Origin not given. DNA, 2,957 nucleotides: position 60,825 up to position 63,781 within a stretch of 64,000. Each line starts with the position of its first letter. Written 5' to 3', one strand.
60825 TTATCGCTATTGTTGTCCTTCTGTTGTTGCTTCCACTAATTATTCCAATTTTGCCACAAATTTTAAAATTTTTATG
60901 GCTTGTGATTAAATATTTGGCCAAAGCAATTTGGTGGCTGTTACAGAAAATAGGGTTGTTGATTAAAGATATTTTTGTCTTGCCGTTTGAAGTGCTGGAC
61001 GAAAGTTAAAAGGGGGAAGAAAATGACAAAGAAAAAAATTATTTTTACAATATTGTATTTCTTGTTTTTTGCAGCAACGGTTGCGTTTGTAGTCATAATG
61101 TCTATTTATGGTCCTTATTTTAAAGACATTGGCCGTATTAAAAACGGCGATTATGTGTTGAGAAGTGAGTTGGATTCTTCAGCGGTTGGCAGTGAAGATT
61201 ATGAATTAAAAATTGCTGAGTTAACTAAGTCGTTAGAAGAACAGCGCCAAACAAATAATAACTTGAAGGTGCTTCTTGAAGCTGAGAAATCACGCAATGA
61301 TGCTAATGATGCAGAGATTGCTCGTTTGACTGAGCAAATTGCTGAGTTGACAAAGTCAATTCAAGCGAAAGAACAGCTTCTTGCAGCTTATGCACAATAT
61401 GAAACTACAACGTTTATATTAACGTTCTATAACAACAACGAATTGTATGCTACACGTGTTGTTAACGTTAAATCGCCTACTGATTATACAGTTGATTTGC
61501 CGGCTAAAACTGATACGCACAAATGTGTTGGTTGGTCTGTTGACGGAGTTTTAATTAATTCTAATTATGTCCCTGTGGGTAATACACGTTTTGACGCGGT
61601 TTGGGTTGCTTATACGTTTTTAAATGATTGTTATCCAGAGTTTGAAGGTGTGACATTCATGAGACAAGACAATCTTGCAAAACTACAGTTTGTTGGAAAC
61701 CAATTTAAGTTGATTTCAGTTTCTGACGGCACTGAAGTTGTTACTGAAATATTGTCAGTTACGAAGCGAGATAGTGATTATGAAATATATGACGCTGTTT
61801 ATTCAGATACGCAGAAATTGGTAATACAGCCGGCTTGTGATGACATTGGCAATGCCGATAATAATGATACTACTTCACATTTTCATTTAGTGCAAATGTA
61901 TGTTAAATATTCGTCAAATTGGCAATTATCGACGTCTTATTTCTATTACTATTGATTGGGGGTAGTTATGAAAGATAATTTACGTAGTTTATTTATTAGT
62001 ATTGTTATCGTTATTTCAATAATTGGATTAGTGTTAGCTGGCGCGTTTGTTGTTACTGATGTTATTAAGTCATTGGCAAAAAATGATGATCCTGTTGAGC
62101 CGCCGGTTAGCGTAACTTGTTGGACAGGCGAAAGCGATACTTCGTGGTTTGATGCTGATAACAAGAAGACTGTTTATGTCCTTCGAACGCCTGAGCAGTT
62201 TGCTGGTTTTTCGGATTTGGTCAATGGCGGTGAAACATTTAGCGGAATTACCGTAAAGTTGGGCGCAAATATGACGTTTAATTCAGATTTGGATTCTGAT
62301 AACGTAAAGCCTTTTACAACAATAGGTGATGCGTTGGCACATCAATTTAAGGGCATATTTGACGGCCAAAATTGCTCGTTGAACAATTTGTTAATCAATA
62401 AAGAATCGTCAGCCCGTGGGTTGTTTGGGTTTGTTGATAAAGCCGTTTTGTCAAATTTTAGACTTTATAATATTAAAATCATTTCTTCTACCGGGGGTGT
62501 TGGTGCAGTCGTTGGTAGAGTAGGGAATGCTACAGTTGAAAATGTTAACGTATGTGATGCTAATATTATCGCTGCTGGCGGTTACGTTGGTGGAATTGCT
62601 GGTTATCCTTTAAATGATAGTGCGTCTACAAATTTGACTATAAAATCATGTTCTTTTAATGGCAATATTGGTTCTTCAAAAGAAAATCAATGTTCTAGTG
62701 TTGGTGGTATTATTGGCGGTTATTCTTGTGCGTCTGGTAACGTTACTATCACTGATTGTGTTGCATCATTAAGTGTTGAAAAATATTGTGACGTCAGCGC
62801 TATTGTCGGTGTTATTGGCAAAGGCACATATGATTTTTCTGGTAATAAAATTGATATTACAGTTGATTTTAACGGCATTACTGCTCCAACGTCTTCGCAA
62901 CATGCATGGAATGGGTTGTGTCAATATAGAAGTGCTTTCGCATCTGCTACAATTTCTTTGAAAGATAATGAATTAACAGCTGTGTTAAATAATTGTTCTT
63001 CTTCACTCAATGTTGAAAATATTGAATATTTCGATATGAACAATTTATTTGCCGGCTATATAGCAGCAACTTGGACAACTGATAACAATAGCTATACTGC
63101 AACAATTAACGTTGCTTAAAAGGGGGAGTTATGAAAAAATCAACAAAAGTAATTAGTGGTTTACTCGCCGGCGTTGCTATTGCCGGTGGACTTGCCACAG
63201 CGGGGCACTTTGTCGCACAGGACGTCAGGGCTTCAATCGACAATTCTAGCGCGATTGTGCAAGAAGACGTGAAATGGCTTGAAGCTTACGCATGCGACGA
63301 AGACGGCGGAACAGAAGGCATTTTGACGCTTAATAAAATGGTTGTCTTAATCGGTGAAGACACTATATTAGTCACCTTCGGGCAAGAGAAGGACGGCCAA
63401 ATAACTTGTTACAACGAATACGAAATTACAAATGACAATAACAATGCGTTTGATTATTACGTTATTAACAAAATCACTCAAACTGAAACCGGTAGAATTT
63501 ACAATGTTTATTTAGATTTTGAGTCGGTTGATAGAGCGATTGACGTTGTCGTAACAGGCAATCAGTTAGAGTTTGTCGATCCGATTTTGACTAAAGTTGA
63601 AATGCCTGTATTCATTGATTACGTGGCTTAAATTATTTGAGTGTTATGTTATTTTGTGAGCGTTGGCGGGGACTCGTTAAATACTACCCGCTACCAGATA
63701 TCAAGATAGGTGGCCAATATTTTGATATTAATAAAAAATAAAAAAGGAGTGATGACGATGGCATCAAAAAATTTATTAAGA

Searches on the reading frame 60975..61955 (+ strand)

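Call 77: search_protein_families(library=pfam, proteins=[window:60975-61955:+], max_evalue=0.1)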
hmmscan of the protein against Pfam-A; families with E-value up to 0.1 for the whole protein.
window:60975-61955:+ (326 aa): 6 families
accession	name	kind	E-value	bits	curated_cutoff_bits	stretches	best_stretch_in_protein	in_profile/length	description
PF13863.11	DUF4200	-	0.00026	21.7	29.7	1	79-144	46-111/119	Domain of unknown function (DUF4200)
PF05859.17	Mis12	-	0.0046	17.2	25.7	1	75-149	112-182/231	Mis12 protein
PF06810.17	Phage_scaffold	-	0.016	15.6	35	1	57-142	27-110/170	Phage capsid assembly scaffolding protein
PF11624.13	M157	-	0.038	13.8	25.7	1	94-183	100-188/256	MHC class I-like protein M157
PF08718.16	GLTP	-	0.073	13.7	25.6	0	73-144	28-99/147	Glycolipid transfer protein (GLTP)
PF15035.11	Rootletin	-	0.078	13.4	36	0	75-135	66-133/188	Ciliary rootlet component, centrosome cohesion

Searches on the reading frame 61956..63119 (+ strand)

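Call 77: search_protein_families(library=pfam, proteins=[window:61956-63119:+], max_evalue=0.1)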
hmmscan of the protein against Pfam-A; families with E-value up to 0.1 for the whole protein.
window:61956-63119:+ (387 aa): 1 family
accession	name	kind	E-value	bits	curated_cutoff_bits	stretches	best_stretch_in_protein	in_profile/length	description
PF05342.19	Peptidase_M26_N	-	0.0016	18.1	27.7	1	81-199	139-248/250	M26 IgA1-specific Metallo-endopeptidase N-terminal region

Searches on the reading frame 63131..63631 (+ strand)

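Call 77: search_protein_families(library=pfam, proteins=[window:63131-63631:+], max_evalue=0.1)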
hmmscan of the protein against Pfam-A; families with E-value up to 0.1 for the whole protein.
window:63131-63631:+ (166 aa): 1 family
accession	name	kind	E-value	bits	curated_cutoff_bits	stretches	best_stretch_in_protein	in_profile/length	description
PF01917.21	Arch_flagellin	-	0.078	13.7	29.5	0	8-122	12-120/162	Archaebacterial flagellin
